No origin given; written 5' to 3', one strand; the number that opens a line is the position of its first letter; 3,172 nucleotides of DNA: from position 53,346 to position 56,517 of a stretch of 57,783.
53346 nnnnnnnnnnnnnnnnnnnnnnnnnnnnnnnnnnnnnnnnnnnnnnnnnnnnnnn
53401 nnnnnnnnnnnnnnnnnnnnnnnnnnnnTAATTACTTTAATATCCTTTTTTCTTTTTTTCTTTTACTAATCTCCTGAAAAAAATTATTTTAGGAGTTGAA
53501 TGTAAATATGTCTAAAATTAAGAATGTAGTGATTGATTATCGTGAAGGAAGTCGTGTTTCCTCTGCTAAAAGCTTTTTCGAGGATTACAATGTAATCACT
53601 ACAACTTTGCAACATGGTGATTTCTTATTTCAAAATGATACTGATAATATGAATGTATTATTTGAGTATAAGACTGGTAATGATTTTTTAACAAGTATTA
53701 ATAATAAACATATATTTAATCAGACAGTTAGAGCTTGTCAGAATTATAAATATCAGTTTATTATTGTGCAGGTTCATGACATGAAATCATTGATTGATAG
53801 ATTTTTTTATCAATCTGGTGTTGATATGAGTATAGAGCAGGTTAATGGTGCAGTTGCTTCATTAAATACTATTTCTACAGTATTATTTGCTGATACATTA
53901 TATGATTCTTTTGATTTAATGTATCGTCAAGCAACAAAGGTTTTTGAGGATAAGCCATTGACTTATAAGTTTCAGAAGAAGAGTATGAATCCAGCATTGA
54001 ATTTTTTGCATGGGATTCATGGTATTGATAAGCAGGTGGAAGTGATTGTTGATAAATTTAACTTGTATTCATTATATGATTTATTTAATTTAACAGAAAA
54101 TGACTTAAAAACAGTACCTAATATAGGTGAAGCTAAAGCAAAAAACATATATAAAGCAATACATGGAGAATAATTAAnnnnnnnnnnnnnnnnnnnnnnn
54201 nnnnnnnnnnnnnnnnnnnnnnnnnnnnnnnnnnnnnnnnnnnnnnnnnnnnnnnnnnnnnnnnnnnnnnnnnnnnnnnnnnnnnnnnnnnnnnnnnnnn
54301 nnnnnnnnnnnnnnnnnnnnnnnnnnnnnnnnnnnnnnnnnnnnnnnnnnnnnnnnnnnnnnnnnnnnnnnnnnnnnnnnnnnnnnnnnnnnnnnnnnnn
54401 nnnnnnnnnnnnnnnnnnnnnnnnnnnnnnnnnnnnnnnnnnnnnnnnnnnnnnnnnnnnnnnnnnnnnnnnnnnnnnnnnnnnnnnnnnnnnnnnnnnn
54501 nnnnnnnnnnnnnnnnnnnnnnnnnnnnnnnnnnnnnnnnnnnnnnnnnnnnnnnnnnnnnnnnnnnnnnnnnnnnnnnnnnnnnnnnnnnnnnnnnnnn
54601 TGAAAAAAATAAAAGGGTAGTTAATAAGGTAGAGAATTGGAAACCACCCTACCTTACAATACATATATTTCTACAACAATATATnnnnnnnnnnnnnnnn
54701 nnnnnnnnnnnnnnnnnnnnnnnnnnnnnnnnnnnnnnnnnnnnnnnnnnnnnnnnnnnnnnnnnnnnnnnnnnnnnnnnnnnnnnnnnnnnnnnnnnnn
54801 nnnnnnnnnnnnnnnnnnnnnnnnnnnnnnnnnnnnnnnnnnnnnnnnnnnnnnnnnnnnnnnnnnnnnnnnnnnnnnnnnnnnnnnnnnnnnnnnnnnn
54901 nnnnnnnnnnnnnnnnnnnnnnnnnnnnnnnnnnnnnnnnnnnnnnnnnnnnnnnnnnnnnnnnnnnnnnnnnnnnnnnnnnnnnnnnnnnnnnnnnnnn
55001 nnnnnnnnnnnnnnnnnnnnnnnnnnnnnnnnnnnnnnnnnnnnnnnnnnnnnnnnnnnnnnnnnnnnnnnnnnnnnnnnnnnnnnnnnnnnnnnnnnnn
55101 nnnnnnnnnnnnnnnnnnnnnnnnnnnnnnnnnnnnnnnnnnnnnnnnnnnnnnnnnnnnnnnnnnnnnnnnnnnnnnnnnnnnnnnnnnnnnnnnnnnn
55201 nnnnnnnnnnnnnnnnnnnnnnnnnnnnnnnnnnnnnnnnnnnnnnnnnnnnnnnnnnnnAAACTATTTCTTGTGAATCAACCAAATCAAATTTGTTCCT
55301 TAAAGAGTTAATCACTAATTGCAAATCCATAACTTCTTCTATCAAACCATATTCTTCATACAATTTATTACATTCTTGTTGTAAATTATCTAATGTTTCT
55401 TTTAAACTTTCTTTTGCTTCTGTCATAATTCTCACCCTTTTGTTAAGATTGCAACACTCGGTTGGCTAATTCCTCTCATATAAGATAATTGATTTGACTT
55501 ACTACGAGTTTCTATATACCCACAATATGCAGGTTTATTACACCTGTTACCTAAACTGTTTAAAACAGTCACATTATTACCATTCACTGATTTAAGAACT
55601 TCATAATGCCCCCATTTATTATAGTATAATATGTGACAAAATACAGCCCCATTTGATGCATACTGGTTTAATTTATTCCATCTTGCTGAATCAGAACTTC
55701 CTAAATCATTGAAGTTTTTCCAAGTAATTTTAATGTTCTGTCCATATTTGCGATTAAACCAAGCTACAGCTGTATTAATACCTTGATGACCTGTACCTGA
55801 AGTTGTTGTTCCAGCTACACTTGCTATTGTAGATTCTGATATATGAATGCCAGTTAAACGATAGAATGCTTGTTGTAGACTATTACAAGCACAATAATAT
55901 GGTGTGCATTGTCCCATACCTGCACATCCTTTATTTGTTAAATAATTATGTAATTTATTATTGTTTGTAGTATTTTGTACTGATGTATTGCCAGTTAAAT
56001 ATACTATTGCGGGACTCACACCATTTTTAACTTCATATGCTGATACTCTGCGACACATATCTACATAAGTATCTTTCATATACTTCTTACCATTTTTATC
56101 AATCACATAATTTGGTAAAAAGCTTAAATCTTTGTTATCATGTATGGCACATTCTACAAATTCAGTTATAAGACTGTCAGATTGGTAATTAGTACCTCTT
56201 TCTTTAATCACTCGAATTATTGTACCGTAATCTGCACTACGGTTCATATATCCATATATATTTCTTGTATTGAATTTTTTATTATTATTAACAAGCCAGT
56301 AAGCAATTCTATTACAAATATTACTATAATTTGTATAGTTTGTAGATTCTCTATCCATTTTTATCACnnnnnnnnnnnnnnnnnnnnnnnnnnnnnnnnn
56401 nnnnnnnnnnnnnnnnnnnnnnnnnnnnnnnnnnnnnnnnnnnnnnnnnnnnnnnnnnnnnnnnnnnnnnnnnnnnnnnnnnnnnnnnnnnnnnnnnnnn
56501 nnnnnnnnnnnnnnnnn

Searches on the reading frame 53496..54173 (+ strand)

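Call 31: search_protein_families(library=pfam, proteins=[window:53496-54173:+], max_evalue=0.01)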
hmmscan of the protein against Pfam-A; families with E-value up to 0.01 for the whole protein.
window:53496-54173:+ (225 aa): 2 families
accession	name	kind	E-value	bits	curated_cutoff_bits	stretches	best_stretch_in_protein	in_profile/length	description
PF02732.21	ERCC4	-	4.2e-11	43.4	24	1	13-143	1-138/140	ERCC4 domain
PF14520.12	HHH_5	-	0.0032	18.3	27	1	181-222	15-55/57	Helix-hairpin-helix domain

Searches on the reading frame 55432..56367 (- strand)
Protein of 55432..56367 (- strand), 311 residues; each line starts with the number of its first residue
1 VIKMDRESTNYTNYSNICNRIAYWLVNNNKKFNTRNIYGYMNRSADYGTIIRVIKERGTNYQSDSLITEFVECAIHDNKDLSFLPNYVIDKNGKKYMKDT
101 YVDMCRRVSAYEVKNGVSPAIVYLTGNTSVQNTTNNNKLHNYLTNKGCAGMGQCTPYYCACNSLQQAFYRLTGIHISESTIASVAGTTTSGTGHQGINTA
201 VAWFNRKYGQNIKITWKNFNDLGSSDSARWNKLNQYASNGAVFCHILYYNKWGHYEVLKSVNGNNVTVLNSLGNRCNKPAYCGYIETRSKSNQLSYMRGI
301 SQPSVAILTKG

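Call 31: search_protein_families(library=pfam, proteins=[window:55432-56367:-], max_evalue=0.01)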
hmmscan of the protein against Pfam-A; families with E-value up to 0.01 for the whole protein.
window:55432-56367:- (311 aa): 1 family
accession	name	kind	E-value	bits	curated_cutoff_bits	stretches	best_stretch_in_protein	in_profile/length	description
PF09373.15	PMBR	-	0.00049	20.5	24.9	1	93-123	2-32/33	Pseudomurein-binding repeat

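Call 32: search_solved_structures(query=window:55432-56367:-, max_evalue=1, show_alignments=2)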
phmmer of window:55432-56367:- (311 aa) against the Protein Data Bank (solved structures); distinct sequences matched with E-value up to 1: 177 (the best 60 are shown).
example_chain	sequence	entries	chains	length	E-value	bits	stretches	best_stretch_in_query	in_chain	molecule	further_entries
22oc_A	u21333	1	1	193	1.4e-34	123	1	148-307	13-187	P210 WT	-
6cwt_B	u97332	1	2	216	0.00092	21.8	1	177-229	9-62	Fab e21 light chain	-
8z4f_B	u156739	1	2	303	0.0018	20.8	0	92-125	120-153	Pseudomurein endosiopeptidase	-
1za3_A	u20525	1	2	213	0.0048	19.4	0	182-214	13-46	Fab-YSd1 light chain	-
7d9z_L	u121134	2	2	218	0.011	18.3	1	178-231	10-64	Light chain of antibody Fab fragment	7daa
7dce_L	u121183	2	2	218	0.011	18.2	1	178-231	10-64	Light chain of Fab fragment | Fab light chain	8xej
5tdp_A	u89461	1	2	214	0.021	17.3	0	182-219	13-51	anti-HER2 Fab Light Chain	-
6wqo_F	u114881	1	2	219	0.047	16.2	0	182-227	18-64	283284 Fab light chain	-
8yx1_L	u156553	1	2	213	0.051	16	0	181-229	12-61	Bleselumab, light chain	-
8dz5_L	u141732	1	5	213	0.065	15.7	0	178-226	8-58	364 Fab light chain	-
6wfw_L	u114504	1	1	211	0.065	15.7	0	178-226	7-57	Fab364 light chain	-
4k8r_C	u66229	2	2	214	0.077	15.5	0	181-229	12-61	Fab1, light chain | Fab fragment of PCSK9 antibody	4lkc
4m6o_L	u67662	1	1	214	0.082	15.4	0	181-229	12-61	CNTO7309 light chain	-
1fvd_A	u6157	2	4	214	0.088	15.3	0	182-219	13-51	IGG1-KAPPA 4D5 FAB (LIGHT CHAIN)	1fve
9n8q_L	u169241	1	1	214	0.094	15.2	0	182-216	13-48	Trastuzumab Fab Light chain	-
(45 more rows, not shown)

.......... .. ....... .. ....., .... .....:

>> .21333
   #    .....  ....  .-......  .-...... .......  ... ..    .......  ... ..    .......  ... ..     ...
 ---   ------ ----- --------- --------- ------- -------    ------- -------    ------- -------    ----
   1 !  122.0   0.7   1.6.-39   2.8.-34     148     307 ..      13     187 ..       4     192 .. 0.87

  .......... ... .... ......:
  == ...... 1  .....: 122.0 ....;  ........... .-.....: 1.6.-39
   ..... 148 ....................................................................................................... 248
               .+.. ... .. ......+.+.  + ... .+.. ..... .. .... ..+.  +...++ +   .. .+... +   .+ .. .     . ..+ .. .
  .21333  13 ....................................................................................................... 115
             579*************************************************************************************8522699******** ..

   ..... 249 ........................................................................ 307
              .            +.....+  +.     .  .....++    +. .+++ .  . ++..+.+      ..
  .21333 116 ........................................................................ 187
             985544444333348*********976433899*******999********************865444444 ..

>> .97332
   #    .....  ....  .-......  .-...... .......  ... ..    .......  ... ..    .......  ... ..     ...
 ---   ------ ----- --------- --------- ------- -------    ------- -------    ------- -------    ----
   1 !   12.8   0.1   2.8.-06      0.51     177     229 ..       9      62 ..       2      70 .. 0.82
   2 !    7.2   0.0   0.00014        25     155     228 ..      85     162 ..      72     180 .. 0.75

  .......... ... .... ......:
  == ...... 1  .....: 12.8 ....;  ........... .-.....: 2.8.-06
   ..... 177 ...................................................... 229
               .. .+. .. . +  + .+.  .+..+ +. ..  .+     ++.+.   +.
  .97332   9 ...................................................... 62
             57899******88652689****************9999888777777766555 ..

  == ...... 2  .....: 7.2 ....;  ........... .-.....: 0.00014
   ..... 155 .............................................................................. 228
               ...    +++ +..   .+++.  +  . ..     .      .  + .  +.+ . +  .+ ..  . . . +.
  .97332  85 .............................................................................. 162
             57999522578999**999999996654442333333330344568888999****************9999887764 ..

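Call 34: search_protein_families(library=pfam, proteins=[window:55432-56367:-], max_evalue=5)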
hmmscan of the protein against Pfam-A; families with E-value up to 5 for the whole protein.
window:55432-56367:- (311 aa): 1 family
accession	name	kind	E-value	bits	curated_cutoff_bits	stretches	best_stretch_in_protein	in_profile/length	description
PF09373.15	PMBR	-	0.00049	20.5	24.9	1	93-123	2-32/33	Pseudomurein-binding repeat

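Call 71: search_dna_similar(query=window:55432-56367:-, collection=phages, mode=protein, max_rows=40, max_evalue=0.001)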
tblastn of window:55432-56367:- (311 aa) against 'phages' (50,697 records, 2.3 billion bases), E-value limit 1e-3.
Records with a match: 7; places in all: 7; records where one place covers at least 80% of the query: 2.
Best place of each record, by identity: 90-95% 2; 60-80% 3; <60% 2.
By first word of the organism name: Caudoviricetes 6; Methanobrevibacter 1.
By host as written in the record: Methanobacteriales 6; Methanobrevibacter smithii ATCC 35061 (PS) 1.
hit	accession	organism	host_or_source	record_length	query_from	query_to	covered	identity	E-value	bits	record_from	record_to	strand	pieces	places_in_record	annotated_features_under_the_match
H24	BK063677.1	Caudoviricetes sp. vir080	Methanobacteriales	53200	4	311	99%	93.2%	0e+0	564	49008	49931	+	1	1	hypothetical protein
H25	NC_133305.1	Caudoviricetes sp. vir080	Methanobacteriales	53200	4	311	99%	93.2%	0e+0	564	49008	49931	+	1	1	hypothetical protein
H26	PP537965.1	Methanobrevibacter smithii tailed virus 1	Methanobrevibacter smithii ATCC 35061 ...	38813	4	135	42%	69.6%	8e-51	186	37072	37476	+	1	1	putative pseudomurein endo-isopeptidase Pei | hypothetical protein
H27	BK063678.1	Caudoviricetes sp. vir249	Methanobacteriales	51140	3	136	43%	60.4%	4e-39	152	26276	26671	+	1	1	pseudomurein endosiopeptidase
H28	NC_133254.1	Caudoviricetes sp. vir249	Methanobacteriales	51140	3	136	43%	60.4%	4e-39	152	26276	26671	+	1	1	pseudomurein endosiopeptidase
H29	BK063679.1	Caudoviricetes sp. vir323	Methanobacteriales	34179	4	123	39%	36.7%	2e-9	65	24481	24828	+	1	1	pseudomurein endopeptidase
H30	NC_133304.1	Caudoviricetes sp. vir323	Methanobacteriales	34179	4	123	39%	36.7%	2e-9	65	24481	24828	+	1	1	pseudomurein endopeptidase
